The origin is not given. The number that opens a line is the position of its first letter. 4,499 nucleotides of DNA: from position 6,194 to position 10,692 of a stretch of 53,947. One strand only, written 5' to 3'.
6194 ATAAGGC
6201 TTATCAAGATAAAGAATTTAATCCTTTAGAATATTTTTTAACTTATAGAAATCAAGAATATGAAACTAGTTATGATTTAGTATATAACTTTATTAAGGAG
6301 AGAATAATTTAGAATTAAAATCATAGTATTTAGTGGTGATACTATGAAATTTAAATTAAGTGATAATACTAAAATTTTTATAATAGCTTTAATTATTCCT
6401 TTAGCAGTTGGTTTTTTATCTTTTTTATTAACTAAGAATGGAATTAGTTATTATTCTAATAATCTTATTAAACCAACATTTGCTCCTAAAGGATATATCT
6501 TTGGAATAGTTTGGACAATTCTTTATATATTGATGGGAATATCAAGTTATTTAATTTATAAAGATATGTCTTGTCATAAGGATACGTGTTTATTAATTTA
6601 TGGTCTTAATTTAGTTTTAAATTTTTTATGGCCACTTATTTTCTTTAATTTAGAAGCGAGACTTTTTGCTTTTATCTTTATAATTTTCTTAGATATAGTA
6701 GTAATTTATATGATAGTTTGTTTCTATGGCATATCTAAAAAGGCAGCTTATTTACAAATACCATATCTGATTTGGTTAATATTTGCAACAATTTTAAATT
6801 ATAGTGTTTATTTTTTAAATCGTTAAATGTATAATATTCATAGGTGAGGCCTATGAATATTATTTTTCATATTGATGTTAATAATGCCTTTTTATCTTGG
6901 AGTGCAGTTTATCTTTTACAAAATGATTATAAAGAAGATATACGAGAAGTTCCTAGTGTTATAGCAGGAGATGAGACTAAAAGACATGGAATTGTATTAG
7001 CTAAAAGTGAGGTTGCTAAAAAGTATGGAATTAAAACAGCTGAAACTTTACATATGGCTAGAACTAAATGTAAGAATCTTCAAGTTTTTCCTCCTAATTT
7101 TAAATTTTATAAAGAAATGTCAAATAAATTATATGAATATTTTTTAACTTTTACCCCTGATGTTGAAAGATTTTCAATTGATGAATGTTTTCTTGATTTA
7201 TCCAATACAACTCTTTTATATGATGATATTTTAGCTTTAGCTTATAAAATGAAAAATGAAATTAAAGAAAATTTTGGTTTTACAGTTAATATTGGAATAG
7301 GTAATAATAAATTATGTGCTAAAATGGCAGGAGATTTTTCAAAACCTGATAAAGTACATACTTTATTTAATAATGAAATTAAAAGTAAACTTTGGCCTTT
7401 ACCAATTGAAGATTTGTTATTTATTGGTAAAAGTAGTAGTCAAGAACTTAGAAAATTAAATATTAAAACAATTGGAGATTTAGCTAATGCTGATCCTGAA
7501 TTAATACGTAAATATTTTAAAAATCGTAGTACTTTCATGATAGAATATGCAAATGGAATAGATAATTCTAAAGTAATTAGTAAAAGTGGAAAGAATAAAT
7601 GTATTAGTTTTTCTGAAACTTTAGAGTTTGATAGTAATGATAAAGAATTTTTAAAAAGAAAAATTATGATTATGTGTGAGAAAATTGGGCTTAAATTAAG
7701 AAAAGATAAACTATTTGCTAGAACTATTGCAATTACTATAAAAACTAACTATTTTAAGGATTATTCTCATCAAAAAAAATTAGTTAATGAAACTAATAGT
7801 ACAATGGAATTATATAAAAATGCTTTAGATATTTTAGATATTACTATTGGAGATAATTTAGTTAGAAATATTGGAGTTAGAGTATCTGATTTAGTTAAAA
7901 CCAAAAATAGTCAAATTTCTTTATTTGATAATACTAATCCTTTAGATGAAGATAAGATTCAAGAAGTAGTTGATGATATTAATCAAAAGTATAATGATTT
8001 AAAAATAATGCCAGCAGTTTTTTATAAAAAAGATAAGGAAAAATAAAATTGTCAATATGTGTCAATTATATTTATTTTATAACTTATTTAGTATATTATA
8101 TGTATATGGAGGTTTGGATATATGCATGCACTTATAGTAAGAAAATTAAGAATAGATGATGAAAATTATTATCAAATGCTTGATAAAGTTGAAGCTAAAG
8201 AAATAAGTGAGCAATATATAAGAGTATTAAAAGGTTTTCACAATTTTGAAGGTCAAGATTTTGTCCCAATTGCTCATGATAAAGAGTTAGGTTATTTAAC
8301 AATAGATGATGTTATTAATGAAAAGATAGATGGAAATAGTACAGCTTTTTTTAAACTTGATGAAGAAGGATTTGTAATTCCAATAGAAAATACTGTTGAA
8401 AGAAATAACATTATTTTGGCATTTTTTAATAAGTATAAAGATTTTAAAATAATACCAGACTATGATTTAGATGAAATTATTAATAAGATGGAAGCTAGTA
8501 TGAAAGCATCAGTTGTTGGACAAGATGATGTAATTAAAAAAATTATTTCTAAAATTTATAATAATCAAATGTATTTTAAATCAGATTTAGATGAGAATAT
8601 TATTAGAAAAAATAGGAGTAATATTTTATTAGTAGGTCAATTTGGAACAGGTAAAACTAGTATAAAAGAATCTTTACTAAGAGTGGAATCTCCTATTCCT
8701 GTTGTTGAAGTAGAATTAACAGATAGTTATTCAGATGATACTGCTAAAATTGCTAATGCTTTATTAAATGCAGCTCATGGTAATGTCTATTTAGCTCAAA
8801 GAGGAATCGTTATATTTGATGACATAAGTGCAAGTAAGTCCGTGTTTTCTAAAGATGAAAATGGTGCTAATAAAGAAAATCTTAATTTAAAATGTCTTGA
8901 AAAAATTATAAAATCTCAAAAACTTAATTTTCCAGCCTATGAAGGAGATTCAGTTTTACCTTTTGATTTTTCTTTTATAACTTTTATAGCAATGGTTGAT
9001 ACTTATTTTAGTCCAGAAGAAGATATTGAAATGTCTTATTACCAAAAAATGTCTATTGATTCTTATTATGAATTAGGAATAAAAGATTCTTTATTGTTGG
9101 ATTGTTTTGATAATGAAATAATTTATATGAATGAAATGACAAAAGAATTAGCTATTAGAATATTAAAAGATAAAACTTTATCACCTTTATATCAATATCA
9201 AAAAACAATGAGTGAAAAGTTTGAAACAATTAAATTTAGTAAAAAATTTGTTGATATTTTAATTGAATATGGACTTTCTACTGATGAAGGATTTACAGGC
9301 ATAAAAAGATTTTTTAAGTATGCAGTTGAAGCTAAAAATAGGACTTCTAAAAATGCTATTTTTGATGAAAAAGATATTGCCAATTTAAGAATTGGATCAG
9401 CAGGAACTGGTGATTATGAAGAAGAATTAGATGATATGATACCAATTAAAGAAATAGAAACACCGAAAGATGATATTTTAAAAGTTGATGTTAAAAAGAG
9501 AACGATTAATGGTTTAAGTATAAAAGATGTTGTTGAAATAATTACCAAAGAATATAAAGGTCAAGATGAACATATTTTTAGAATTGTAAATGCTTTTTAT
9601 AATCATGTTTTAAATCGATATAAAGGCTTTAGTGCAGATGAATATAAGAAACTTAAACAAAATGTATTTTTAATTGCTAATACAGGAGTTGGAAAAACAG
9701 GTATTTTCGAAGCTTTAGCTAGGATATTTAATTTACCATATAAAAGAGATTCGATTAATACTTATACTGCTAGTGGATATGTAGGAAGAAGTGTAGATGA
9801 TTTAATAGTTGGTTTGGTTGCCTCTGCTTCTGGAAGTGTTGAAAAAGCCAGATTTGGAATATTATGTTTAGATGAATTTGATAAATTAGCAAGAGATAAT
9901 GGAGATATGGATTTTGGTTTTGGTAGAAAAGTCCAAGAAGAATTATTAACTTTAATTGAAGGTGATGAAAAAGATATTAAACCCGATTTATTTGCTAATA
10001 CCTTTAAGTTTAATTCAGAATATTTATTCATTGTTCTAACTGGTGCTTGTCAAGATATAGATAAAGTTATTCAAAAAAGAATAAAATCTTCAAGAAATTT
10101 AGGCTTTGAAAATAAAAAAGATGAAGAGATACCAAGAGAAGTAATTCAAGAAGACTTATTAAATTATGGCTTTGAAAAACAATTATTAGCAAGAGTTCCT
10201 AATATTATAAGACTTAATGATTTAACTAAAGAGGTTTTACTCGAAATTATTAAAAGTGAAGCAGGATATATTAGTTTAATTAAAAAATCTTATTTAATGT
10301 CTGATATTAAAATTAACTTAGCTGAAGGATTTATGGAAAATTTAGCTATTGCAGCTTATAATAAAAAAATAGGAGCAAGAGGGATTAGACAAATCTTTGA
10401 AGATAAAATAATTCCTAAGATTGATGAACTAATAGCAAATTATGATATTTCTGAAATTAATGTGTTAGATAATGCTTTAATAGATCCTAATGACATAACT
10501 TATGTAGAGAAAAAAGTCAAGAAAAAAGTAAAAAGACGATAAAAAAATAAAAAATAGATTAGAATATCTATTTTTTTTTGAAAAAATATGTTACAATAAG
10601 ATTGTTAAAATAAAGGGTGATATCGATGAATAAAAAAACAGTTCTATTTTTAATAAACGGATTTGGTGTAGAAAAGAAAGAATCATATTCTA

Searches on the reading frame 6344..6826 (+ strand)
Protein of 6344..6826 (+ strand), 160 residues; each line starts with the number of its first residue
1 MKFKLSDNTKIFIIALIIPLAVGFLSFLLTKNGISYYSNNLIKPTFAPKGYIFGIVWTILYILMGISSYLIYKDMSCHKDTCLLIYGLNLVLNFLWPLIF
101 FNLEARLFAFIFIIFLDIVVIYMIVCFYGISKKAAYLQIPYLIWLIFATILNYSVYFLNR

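Call 46: search_protein_families(library=pfam, proteins=[window:6344-6826:+], max_evalue=0.001)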
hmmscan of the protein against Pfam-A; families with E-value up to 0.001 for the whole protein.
window:6344-6826:+ (160 aa): 1 family
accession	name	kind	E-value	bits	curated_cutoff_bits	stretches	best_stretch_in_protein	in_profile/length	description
PF03073.20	TspO_MBR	-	4.8e-43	146.8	24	1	15-156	1-144/145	TspO/MBR family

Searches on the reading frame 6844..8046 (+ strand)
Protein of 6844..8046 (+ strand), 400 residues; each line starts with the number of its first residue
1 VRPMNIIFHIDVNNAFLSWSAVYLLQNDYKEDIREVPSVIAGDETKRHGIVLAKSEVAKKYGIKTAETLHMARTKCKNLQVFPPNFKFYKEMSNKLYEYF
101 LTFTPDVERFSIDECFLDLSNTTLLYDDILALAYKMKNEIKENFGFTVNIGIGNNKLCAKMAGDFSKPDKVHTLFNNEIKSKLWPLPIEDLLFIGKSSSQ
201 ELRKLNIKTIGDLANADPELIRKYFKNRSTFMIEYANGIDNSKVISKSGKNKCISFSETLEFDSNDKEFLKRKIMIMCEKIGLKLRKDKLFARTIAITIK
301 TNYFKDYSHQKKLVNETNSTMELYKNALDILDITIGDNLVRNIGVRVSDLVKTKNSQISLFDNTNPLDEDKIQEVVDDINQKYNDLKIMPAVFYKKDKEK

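Call 46: search_protein_families(library=pfam, proteins=[window:6844-8046:+], max_evalue=0.001)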
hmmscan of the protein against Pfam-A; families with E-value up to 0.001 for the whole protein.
window:6844-8046:+ (400 aa): 3 families
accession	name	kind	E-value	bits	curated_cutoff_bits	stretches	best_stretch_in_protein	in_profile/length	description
PF00817.25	IMS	-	3.1e-37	128.2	23.2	1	10-163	1-147/148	impB/mucB/samB family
PF11799.13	IMS_C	-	5.1e-22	78.8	20.7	1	252-360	2-109/109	impB/mucB/samB family C-terminal domain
PF11798.14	IMS_HHH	-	5.9e-06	26.7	24.4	1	177-207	2-32/32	IMS family HHH motif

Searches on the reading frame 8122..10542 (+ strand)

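Call 10: search_protein_families(library=pfam, proteins=[window:8122-10542:+], max_evalue=0.001)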
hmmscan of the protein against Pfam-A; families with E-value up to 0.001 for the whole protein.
window:8122-10542:+ (806 aa): 7 families
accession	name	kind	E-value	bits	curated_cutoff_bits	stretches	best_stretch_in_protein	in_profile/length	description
PF00004.35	AAA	-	5.9e-18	66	21.2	1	516-658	2-127/131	ATPase family associated with various cellular activities (AAA)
PF07724.20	AAA_2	-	4.2e-12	46.8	27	1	513-694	4-165/166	AAA domain (Cdc48 subfamily)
PF00493.29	MCM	-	8.1e-11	41.9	23.3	1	510-591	55-135/224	MCM P-loop domain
PF10431.15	ClpB_D2-small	-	8e-07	29.5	21.9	1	701-778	1-75/81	C-terminal, D2-small domain, of ClpB protein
PF13401.12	AAA_22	-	7.5e-06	26.7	27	0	162-218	2-58/130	AAA domain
PF07728.20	AAA_5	-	3.4e-05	24.3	22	0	167-207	1-41/139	AAA domain (dynein-related subfamily)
PF12775.13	AAA_7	-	3.9e-05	23.7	25.8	0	162-237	30-111/181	P-loop containing dynein motor region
